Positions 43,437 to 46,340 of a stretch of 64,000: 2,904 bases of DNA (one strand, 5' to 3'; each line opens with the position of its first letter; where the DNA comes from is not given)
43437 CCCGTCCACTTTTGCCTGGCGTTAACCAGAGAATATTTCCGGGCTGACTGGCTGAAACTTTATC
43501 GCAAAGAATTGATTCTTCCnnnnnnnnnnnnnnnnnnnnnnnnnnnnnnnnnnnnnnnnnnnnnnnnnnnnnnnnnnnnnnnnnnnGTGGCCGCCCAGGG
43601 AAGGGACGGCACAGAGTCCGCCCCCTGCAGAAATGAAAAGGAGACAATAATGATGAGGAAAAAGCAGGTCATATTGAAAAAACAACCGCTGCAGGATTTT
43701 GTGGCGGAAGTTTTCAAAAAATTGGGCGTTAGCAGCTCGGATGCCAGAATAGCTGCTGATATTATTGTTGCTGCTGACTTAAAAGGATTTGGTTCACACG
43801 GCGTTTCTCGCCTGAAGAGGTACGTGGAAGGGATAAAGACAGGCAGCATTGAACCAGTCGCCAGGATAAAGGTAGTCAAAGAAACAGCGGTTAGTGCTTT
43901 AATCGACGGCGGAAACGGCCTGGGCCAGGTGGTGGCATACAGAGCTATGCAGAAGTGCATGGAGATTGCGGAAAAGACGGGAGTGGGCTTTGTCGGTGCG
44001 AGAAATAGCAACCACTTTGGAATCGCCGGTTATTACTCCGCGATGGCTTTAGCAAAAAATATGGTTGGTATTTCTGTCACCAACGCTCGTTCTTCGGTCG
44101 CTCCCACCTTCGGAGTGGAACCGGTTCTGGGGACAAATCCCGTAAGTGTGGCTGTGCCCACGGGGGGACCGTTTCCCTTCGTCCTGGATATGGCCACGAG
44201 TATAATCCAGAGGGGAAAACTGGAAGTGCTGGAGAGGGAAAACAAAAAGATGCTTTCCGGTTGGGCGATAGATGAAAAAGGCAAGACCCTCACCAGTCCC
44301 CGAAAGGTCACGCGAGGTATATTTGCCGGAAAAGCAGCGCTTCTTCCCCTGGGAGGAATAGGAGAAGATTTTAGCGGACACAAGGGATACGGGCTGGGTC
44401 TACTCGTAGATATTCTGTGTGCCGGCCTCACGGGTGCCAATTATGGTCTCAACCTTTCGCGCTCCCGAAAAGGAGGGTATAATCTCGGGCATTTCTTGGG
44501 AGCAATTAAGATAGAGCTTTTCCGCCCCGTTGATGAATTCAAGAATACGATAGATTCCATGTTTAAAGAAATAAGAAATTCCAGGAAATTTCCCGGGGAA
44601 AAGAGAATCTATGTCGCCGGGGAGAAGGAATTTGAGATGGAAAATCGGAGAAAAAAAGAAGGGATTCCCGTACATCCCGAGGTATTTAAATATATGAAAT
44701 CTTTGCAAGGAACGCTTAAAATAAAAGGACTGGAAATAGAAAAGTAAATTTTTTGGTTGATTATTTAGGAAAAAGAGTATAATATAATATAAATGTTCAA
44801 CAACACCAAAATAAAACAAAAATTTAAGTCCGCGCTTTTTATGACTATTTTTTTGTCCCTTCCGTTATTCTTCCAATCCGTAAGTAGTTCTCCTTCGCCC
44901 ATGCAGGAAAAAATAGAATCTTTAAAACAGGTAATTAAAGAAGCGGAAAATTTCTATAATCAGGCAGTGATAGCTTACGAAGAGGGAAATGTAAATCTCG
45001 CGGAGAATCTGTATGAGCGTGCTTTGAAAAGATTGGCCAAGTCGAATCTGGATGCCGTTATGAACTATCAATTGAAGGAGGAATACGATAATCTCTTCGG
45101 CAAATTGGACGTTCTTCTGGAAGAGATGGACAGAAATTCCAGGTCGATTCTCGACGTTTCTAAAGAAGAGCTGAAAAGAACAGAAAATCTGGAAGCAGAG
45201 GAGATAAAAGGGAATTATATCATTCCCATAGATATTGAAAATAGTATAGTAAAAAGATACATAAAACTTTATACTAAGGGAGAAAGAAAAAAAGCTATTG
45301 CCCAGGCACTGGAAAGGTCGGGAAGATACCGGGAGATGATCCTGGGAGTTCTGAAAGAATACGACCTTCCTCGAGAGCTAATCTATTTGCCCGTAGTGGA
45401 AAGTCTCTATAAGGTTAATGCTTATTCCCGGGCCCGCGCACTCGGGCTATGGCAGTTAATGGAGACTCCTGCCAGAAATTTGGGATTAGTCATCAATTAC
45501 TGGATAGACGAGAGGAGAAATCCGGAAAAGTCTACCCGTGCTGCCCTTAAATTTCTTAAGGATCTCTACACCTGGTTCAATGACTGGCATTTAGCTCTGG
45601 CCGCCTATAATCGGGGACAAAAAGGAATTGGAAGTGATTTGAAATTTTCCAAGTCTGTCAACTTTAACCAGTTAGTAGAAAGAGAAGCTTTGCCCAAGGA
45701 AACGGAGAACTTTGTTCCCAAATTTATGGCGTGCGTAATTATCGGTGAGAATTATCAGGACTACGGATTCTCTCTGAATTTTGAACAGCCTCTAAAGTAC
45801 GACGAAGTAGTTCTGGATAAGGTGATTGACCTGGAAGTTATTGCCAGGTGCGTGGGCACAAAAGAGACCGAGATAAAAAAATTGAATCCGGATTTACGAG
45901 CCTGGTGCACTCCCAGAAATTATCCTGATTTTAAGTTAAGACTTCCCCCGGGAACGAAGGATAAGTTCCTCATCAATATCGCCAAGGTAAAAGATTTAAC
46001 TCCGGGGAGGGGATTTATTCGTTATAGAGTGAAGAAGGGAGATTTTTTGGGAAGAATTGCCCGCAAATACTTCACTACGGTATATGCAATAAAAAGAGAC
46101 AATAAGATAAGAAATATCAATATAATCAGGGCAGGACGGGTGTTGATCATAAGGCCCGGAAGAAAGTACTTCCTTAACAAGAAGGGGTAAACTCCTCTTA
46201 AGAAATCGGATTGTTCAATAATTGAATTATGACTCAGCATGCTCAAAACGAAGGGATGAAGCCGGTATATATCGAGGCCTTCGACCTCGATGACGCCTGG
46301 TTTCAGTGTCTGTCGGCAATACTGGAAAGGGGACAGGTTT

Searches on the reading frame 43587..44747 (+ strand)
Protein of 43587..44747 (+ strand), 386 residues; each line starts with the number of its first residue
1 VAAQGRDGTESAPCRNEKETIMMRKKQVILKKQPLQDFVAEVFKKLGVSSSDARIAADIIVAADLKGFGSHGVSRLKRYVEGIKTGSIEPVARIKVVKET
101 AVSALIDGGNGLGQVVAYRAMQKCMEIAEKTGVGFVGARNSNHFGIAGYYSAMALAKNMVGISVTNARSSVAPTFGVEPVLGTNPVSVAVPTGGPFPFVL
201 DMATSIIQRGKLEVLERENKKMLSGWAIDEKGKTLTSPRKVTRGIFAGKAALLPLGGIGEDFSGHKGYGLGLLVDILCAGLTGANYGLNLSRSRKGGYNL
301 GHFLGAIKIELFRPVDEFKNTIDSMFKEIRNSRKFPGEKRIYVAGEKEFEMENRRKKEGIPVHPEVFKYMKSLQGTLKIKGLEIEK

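Call 42: search_protein_families(library=pfam, proteins=[window:43587-44747:+])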
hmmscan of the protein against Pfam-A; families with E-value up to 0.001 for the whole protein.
window:43587-44747:+ (386 aa): 1 family
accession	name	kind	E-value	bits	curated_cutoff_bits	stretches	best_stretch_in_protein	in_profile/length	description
PF02615.19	Ldh_2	-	3.4e-121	404.9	38.8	1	33-370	4-332/333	Malate/L-lactate dehydrogenase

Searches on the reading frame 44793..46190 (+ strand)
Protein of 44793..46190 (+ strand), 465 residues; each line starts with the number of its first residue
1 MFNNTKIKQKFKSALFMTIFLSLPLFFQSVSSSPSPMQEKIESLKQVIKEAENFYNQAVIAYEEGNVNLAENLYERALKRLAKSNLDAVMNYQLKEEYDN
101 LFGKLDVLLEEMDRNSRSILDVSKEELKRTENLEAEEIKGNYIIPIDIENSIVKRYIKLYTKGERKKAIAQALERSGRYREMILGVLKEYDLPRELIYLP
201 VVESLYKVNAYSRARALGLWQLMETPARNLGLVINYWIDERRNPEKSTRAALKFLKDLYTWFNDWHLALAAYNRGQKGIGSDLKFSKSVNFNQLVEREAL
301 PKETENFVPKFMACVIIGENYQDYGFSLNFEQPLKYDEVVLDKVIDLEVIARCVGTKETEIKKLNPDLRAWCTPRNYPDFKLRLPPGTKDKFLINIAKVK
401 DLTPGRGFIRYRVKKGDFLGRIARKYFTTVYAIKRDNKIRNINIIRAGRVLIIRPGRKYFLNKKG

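Call 42: search_protein_families(library=pfam, proteins=[window:44793-46190:+])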
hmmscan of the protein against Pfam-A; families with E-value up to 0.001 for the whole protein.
window:44793-46190:+ (465 aa): 2 families
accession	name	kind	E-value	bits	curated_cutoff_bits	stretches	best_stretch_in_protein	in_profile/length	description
PF01464.25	SLT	-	1.1e-24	86.6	21.3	1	189-290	10-112/117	Transglycosylase SLT domain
PF01476.26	LysM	-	3.7e-13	49.6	20.9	1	411-453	1-42/43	LysM domain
